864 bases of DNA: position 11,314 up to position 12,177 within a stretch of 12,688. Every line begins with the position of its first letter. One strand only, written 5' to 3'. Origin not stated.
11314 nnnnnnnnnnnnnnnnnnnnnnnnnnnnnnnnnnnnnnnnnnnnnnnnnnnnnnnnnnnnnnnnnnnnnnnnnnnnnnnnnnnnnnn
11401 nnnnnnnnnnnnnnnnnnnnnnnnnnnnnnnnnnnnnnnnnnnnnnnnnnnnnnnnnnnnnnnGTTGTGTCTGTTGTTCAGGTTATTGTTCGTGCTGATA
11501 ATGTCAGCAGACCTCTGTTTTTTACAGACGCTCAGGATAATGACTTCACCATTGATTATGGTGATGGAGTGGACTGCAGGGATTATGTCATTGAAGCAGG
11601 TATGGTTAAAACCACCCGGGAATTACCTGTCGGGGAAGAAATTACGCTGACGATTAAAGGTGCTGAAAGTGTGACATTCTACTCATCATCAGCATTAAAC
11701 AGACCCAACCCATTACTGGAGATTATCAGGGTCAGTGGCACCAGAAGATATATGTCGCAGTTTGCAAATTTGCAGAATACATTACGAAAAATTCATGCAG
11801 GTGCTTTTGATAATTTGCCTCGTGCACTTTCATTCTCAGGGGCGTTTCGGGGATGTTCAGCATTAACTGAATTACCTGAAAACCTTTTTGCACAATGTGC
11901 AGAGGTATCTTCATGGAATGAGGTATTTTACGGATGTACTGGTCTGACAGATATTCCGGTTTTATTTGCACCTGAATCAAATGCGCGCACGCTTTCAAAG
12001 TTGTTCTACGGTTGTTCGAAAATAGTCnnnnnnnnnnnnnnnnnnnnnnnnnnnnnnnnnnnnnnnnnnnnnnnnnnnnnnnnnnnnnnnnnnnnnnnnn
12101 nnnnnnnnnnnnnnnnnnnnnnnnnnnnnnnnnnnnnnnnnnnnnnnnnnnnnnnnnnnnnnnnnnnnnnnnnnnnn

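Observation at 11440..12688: Sharp compositional drop in the C-terminal repeat region suggests a horizontally exchanged host-range cassette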

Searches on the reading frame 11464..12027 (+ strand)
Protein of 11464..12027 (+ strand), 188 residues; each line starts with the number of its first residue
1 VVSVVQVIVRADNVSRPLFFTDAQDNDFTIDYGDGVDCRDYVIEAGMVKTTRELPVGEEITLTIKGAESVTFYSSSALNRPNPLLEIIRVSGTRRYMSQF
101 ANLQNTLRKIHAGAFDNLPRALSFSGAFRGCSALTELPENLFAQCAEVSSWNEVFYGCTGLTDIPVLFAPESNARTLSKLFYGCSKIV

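Call 69: search_protein_representatives(protein=window:11464-12027:+)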
Query: 188 residues. Proteins with E-value up to 0.001 (for the whole library): 16868; up to 1e-10: 4544; up to 1e-30: 431. The best 150 are listed.
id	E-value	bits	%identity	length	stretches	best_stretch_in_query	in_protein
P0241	1.6e-104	363.4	36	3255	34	123-187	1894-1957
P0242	1.9e-98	343.6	41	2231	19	110-186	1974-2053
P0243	7.1e-93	325.4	34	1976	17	111-187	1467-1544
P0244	3.2e-92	323.3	38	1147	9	5-187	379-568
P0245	1.0e-90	318.4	37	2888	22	110-185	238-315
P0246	2.0e-90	317.4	37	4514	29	24-186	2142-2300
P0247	1.2e-89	314.9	34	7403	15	112-187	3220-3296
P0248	2.3e-87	307.5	38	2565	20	81-181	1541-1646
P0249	2.3e-83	294.4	36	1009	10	1-187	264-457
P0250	5.0e-83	293.4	37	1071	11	1-166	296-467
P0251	3.6e-82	290.6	37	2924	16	25-186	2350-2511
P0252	4.7e-80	283.7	36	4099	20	113-185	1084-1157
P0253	1.2e-79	282.3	40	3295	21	123-188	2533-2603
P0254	2.4e-79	281.4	38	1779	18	106-187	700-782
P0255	8.4e-79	279.6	32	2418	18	29-187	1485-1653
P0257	2.5e-76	271.5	36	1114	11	4-187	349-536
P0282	4.2e-58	212.2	34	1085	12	2-166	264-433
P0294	3.3e-55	202.7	34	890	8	4-165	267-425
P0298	5.6e-54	198.7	34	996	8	1-168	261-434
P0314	8.1e-52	191.7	35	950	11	1-165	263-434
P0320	2.2e-51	190.3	35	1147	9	27-165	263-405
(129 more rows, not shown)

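Call 71: search_protein_families(library=pfam, proteins=[P0249, P0250, P0282, P0294, P0298, P0314, P0320, P0244, P0257], max_evalue=0.0001)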
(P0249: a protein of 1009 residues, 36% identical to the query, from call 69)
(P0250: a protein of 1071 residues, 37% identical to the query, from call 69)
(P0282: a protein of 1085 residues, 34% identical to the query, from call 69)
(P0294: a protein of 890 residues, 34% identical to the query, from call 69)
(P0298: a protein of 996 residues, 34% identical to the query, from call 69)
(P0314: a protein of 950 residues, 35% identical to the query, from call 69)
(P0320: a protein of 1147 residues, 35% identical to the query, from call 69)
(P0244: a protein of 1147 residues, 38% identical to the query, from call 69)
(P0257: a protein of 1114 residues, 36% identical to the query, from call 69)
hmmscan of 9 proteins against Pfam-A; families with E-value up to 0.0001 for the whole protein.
P0249 (1009 aa): 5 families
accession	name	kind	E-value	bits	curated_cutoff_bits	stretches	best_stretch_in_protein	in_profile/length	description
PF09684.15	Tail_P2_I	-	3.6e-38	131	20.6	1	10-150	1-139/139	Phage tail protein (Tail_P2_I)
PF13306.12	LRR_5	-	1.1e-09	38.7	27.7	1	695-798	20-109/127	BspA type Leucine rich repeat region (6 copies)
PF02368.24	Big_2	-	1.7e-08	34.8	22.8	1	189-258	8-74/79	Bacterial Ig-like domain (group 2)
PF13855.12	LRR_8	-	2.3e-07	30.9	27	0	694-738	10-51/61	Leucine rich repeat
PF03382.20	DUF285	-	8.9e-05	22.7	25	0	659-778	2-113/120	Mycoplasma protein of unknown function, DUF285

P0250 (1071 aa): 3 families
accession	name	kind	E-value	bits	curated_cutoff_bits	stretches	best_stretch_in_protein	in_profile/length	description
PF11041.13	DUF2612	-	4.9e-32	111.8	23.5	2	86-169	99-181/181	Protein of unknown function (DUF2612)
PF03382.20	DUF285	-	4.5e-07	30.1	25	0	660-754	21-111/120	Mycoplasma protein of unknown function, DUF285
PF13855.12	LRR_8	-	3.9e-06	27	27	0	854-881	2-29/61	Leucine rich repeat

P0282 (1085 aa): 2 families
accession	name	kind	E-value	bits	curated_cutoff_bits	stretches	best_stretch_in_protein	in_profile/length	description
PF13306.12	LRR_5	-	5e-10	39.8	27.7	0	612-711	19-104/127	BspA type Leucine rich repeat region (6 copies)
PF02368.24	Big_2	-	1e-06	29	22.8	1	182-259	3-77/79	Bacterial Ig-like domain (group 2)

P0294 (890 aa): 3 families
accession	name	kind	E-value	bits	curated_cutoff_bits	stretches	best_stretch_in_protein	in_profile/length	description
PF09684.15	Tail_P2_I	-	4.7e-38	130.6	20.6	1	9-149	1-139/139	Phage tail protein (Tail_P2_I)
PF02368.24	Big_2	-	1.1e-08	35.3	22.8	1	188-250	8-67/79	Bacterial Ig-like domain (group 2)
PF13306.12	LRR_5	-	2.2e-07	31.2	27.7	0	387-474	29-103/127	BspA type Leucine rich repeat region (6 copies)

P0298 (996 aa): 2 families
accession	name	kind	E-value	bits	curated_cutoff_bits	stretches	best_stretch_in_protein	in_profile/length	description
PF09684.15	Tail_P2_I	-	2.4e-40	138.1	20.6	1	7-147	1-139/139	Phage tail protein (Tail_P2_I)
PF02368.24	Big_2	-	4.1e-07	30.3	22.8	1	180-252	2-71/79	Bacterial Ig-like domain (group 2)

P0314 (950 aa): 3 families
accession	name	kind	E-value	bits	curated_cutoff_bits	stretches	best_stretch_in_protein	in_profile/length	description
PF09684.15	Tail_P2_I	-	3.2e-38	131.2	20.6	1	9-149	1-139/139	Phage tail protein (Tail_P2_I)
PF13306.12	LRR_5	-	4.7e-11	43.1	27.7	0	650-738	29-106/127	BspA type Leucine rich repeat region (6 copies)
PF02368.24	Big_2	-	9e-07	29.2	22.8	1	182-255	2-73/79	Bacterial Ig-like domain (group 2)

P0320 (1147 aa): 4 families
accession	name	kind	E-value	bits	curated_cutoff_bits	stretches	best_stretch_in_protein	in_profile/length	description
PF13306.12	LRR_5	-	2.1e-15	57.1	27.7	1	375-523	1-126/127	BspA type Leucine rich repeat region (6 copies)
PF01391.23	Collagen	-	9e-13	48.2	27.2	2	159-210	1-52/60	Collagen triple helix repeat (20 copies)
PF03382.20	DUF285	-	2.7e-08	34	25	0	519-595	21-93/120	Mycoplasma protein of unknown function, DUF285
PF13620.12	CarboxypepD_reg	-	2.3e-06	28.3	32.3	1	671-740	5-81/82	Carboxypeptidase regulatory-like domain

P0244 (1147 aa): 3 families
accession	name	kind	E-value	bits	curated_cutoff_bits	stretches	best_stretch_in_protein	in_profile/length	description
PF11041.13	DUF2612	-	5.7e-22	79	23.5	2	9-69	3-61/181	Protein of unknown function (DUF2612)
PF03382.20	DUF285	-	6.6e-11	42.5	25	0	767-862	22-113/120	Mycoplasma protein of unknown function, DUF285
PF02368.24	Big_2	-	6e-10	39.4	22.8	1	291-368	2-76/79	Bacterial Ig-like domain (group 2)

P0257 (1114 aa): 2 families
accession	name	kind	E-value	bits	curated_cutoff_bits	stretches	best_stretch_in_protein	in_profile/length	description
PF13306.12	LRR_5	-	3.1e-11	43.7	27.7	1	752-878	2-109/127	BspA type Leucine rich repeat region (6 copies)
PF03382.20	DUF285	-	8.3e-07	29.2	25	0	656-749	23-112/120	Mycoplasma protein of unknown function, DUF285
